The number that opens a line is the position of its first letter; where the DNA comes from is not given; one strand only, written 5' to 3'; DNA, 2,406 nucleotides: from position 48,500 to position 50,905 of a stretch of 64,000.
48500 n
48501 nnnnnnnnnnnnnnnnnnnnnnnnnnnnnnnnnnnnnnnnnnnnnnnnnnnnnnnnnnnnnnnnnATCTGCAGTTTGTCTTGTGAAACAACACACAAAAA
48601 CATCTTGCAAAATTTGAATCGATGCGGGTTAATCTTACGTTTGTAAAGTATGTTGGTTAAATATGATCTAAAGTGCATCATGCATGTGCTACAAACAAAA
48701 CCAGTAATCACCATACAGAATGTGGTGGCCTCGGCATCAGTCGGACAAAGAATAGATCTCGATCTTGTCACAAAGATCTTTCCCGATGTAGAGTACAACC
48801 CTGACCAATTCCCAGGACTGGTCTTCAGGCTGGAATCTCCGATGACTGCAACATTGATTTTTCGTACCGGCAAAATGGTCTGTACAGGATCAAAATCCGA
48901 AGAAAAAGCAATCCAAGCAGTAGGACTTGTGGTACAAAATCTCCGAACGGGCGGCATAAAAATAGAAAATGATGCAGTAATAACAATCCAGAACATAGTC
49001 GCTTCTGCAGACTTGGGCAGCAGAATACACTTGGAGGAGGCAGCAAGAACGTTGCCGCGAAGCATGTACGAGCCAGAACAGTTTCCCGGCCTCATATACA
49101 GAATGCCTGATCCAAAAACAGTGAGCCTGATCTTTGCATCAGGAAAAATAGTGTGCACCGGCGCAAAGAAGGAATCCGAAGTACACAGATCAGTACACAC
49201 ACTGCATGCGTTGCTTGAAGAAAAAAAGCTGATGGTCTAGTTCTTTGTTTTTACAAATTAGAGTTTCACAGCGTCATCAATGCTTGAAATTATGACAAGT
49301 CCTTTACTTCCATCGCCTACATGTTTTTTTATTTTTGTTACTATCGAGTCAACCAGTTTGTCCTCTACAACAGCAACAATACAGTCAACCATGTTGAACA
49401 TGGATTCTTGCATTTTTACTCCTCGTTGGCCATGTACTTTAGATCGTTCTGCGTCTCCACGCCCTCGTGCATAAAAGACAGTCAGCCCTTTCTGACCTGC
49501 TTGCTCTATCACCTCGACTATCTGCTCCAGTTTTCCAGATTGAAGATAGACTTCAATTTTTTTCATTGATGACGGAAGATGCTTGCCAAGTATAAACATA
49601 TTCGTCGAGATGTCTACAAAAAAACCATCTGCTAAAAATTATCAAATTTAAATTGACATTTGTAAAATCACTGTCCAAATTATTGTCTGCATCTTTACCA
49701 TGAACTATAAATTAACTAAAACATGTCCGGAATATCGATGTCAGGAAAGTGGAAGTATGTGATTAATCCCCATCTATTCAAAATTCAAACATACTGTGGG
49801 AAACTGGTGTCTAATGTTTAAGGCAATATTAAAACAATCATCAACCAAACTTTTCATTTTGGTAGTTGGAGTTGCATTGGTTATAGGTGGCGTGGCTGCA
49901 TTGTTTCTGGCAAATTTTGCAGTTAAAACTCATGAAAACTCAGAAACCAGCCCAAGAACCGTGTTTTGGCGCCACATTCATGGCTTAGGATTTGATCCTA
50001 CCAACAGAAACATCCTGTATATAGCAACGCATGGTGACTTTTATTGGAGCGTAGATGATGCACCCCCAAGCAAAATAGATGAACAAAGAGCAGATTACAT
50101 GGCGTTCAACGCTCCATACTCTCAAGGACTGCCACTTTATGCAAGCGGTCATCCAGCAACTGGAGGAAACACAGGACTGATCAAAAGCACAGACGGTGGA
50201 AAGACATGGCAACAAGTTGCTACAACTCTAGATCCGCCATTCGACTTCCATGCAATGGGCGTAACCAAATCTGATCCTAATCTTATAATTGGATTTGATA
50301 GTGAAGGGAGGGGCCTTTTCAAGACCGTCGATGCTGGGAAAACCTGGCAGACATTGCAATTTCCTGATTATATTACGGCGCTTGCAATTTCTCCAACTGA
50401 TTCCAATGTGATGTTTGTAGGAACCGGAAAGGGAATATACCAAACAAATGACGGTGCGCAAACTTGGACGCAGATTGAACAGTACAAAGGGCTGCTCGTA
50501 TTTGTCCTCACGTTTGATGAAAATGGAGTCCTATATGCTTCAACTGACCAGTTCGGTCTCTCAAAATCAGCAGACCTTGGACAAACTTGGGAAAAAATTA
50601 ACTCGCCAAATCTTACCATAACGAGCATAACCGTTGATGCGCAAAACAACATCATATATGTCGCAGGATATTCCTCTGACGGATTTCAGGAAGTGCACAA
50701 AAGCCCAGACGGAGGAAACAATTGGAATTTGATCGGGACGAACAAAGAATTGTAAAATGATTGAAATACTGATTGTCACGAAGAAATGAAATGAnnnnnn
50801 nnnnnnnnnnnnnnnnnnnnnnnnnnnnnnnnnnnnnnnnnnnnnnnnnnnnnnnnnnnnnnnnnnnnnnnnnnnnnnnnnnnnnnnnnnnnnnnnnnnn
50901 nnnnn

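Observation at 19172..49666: Island-wide regulon: at least 15 copies of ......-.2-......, a CopY-box look-alike in an archaeon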

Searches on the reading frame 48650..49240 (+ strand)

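Call 13: search_protein_families(library=pfam, proteins=[window:48650-49240:+], max_evalue=0.01)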
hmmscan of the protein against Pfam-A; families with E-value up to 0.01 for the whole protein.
window:48650-49240:+ (196 aa): 2 families
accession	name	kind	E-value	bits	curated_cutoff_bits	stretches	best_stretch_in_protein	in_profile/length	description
PF00352.27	TBP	-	5.1e-59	196.5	22.9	2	111-191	2-84/85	Transcription factor TFIID (or TATA-binding protein, TBP)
PF11858.14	DUF3378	-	0.0042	17.7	27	0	144-180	26-62/76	Domain of unknown function (DUF3378)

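Call 54: search_protein_families(library=ncbifam, proteins=[window:48680-49240:+], max_evalue=0.001)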
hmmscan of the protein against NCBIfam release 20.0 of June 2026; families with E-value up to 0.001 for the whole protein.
window:48680-49240:+ (186 aa): 10 families
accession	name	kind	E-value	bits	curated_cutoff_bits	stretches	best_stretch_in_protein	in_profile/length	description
NF001592.0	PRK00394.1-1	equivalog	2.9e-72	242.2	270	1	5-184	3-182/194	TATA-box-binding protein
NF001597.0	PRK00394.2-2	subfamily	2.8e-61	206.2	255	1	8-184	4-182/183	TATA-box-binding protein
NF001594.0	PRK00394.1-3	equivalog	4.1e-60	202.3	278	1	8-181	3-176/182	TATA-box-binding protein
NF001595.0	PRK00394.1-5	subfamily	8.4e-58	195.2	288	1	6-184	4-184/186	TATA-box-binding protein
NF001601.0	PRK00394.2-6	equivalog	1.8e-56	190.5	316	1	10-184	6-180/181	TATA-box-binding protein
NF001593.0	PRK00394.1-2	subfamily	1.7e-51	174.3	181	1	8-180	7-181/184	TATA-box-binding protein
NF001598.0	PRK00394.2-3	equivalog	8.3e-51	172.2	330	1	9-181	6-180/184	TATA-box-binding protein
NF001600.0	PRK00394.2-5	equivalog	4e-47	160.2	308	1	10-184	9-185/186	TATA-box-binding protein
NF001596.0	PRK00394.2-1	subfamily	5.4e-44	150.1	347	1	9-181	5-179/183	TATA-box-binding protein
NF001599.0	PRK00394.2-4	subfamily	1.2e-42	145.8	307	1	8-181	3-180/185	TATA-box-binding protein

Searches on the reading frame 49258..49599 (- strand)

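Call 13: search_protein_families(library=pfam, proteins=[window:49258-49599:-], max_evalue=0.01)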
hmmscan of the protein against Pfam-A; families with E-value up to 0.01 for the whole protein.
window:49258-49599:- (113 aa): 2 families
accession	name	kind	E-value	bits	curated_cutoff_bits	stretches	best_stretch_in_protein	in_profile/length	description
PF00543.27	P-II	-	1.3e-11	45.2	25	1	12-112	1-97/102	Nitrogen regulatory protein P-II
PF02641.20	DUF190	-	0.003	18.2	23.4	1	24-106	19-94/97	Uncharacterized ACR, COG1993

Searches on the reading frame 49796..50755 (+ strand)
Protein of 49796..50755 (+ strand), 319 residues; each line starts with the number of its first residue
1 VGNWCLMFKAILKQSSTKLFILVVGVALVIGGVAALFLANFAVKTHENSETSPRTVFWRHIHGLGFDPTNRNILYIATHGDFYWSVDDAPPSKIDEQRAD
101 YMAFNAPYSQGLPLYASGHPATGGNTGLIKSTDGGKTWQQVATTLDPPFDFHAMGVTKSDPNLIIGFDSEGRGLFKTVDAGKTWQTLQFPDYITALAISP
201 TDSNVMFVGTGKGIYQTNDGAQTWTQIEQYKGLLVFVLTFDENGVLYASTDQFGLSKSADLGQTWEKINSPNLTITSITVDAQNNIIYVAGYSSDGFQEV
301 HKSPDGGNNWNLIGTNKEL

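Call 13: search_protein_families(library=pfam, proteins=[window:49796-50755:+], max_evalue=0.01)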
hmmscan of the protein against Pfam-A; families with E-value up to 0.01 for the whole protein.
window:49796-50755:+ (319 aa): 8 families
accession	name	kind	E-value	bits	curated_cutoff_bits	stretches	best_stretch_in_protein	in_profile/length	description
PF15902.12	Sortilin-Vps10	-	3.2e-13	49.7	33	2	129-230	4-115/446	Sortilin, neurotensin receptor 3,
PF14870.12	PSII_BNR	-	9.9e-10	38.6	27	1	59-167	188-295/303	Photosynthesis system II assembly factor YCF48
PF06739.17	SBBP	-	5.2e-05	23.5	20.5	1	269-297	9-37/38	Beta-propeller repeat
PF13088.12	BNR_2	-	0.00016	21.6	31.4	0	103-228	56-202/277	BNR repeat-like domain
PF12217.14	End_beta_propel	-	0.0029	17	24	0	168-209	213-256/367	Catalytic beta propeller domain of bacteriophage endosialidase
PF19755.4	DUF6242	-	0.0043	17.4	29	0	203-265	153-217/217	Domain of unknown function (DUF6242)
PF07494.17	Reg_prop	-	0.0054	17.2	20.4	0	271-291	3-22/24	Two component regulator propeller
PF13810.12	DUF4185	-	0.0078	15.9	39.5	0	126-153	127-154/309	Domain of unknown function (DUF4185)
